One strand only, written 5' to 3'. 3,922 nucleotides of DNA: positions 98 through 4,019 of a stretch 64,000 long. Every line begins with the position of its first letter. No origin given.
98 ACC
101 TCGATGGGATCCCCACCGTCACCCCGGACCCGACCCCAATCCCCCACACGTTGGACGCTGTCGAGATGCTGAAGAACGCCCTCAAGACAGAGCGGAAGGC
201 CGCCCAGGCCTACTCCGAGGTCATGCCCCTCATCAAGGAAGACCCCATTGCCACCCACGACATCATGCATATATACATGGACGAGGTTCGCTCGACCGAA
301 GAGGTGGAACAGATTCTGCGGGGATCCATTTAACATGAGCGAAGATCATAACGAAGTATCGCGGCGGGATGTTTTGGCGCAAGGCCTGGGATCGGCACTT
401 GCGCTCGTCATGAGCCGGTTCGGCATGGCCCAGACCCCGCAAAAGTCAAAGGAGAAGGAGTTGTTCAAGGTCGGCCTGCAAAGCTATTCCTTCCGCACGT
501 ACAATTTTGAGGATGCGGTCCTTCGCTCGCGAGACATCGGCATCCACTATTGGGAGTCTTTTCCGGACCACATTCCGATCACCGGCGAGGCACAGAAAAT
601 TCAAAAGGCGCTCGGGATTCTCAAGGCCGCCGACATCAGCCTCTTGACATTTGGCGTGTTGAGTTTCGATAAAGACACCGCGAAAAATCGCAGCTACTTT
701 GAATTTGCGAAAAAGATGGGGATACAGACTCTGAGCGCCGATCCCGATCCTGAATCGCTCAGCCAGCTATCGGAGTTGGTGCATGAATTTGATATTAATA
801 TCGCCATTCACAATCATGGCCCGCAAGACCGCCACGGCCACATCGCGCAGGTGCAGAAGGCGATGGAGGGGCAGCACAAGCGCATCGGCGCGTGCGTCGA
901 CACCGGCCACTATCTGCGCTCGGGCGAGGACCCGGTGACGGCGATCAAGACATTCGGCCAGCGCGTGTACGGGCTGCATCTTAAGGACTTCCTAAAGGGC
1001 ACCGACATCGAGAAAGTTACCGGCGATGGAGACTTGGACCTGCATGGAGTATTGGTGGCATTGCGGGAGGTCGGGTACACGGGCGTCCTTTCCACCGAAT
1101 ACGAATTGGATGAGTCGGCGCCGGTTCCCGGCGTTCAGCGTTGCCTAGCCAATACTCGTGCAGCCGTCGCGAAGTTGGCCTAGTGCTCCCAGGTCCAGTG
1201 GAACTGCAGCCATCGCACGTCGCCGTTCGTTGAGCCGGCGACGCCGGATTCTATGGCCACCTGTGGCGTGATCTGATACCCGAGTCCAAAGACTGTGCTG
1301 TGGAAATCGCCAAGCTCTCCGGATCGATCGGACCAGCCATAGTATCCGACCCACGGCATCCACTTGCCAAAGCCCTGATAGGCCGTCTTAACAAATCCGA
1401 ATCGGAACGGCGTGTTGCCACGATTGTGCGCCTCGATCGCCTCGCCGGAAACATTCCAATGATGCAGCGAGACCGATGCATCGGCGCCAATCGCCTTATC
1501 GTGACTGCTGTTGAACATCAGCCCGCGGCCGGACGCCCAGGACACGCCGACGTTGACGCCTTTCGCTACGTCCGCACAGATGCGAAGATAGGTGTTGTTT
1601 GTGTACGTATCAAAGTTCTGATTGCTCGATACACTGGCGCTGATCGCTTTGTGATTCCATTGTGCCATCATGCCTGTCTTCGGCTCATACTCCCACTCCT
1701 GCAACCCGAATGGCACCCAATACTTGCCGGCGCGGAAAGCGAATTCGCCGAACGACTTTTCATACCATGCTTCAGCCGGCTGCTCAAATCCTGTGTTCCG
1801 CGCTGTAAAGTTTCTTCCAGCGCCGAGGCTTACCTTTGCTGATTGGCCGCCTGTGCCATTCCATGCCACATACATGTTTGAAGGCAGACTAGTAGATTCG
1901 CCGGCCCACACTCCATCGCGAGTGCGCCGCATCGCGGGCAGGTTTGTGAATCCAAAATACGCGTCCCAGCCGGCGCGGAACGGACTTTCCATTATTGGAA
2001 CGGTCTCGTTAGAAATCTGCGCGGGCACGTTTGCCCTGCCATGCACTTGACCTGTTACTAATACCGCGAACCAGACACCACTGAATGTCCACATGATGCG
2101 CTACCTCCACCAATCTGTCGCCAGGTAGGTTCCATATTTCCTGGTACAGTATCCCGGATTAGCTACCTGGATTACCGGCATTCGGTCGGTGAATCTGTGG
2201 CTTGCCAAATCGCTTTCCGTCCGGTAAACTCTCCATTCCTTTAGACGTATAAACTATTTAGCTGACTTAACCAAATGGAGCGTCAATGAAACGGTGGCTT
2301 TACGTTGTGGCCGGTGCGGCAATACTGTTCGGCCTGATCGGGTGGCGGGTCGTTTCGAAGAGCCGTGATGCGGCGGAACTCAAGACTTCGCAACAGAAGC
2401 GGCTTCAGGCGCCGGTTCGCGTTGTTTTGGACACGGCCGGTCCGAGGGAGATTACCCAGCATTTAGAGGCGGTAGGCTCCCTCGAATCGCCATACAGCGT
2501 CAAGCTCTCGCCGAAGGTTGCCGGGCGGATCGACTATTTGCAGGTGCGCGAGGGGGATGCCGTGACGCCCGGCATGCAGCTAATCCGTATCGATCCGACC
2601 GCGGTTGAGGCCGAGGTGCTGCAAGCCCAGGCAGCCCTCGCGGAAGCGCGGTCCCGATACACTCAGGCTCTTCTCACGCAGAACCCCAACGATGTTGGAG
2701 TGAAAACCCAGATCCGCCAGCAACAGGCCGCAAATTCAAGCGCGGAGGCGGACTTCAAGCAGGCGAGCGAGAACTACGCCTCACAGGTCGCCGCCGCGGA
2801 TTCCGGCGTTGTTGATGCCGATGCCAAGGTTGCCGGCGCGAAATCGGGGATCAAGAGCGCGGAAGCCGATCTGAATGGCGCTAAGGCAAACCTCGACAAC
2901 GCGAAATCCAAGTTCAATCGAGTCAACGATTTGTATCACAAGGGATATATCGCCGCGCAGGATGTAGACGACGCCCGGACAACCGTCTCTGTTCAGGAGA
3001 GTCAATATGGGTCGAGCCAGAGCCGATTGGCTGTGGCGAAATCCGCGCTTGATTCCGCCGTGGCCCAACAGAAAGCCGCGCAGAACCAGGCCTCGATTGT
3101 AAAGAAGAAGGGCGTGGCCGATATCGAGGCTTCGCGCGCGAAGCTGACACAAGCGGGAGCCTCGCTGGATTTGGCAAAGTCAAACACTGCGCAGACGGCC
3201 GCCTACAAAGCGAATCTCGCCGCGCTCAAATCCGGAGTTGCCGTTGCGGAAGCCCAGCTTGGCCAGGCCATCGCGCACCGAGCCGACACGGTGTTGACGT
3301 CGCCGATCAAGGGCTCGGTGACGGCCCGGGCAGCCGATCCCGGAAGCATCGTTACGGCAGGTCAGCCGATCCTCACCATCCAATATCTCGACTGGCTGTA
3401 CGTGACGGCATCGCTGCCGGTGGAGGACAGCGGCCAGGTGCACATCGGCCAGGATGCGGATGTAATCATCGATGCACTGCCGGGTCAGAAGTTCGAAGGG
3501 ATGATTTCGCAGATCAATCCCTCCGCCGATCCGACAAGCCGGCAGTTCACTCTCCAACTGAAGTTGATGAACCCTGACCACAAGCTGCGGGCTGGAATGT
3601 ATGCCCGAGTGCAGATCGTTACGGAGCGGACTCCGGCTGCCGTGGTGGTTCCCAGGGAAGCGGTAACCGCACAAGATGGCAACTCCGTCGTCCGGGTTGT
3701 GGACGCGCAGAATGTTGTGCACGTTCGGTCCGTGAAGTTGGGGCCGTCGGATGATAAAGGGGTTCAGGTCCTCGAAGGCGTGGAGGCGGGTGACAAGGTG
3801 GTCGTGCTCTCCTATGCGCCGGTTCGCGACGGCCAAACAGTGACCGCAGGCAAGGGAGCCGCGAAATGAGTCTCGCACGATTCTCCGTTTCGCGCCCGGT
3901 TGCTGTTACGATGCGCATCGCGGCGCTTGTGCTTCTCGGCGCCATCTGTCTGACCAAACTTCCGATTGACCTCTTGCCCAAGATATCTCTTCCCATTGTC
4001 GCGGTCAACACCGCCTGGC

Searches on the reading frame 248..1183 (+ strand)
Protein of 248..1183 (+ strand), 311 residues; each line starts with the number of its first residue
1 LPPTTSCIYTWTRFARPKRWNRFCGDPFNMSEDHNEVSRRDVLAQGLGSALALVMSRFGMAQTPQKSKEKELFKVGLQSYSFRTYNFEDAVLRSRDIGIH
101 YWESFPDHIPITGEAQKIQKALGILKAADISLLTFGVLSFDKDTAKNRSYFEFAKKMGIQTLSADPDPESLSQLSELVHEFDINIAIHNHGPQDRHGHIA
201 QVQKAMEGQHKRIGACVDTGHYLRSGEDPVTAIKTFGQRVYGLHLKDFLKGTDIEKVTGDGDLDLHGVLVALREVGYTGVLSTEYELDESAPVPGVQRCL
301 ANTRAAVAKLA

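Call 67: search_protein_families(library=pfam, proteins=[window:248-1183:+], max_evalue=0.0001)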
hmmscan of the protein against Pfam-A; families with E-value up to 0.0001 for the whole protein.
window:248-1183:+ (311 aa): 1 family
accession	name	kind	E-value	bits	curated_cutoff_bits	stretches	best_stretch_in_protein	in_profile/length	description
PF01261.30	AP_endonuc_2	-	1.8e-17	64.3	31.1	1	169-291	106-234/249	Xylose isomerase-like TIM barrel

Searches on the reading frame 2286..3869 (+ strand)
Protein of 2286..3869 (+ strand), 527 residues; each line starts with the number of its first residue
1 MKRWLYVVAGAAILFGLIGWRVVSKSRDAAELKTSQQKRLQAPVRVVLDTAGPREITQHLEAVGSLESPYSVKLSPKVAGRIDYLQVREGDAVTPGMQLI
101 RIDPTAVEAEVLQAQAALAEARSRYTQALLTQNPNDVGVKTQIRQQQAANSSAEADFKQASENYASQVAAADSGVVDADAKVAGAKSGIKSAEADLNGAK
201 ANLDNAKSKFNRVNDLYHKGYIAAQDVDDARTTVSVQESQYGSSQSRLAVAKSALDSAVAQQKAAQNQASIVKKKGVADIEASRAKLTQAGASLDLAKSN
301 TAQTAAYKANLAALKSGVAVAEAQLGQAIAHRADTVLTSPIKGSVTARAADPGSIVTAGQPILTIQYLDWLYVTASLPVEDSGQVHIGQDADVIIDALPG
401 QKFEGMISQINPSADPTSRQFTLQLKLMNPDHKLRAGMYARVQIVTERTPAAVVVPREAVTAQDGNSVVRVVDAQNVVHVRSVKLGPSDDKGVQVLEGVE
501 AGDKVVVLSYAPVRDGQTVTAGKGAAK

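Call 66: search_protein_families(library=pfam, proteins=[window:2286-3869:+], max_evalue=0.00001)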
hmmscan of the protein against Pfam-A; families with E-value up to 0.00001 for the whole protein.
window:2286-3869:+ (527 aa): 2 families
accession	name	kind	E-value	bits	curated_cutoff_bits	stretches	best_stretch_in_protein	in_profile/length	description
PF16576.10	HlyD_D23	-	7.5e-29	101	30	1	245-440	16-214/214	Barrel-sandwich domain of CusB or HlyD membrane-fusion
PF13437.12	HlyD_3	-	1e-18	68.4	22.2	1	336-437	1-106/106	HlyD family secretion protein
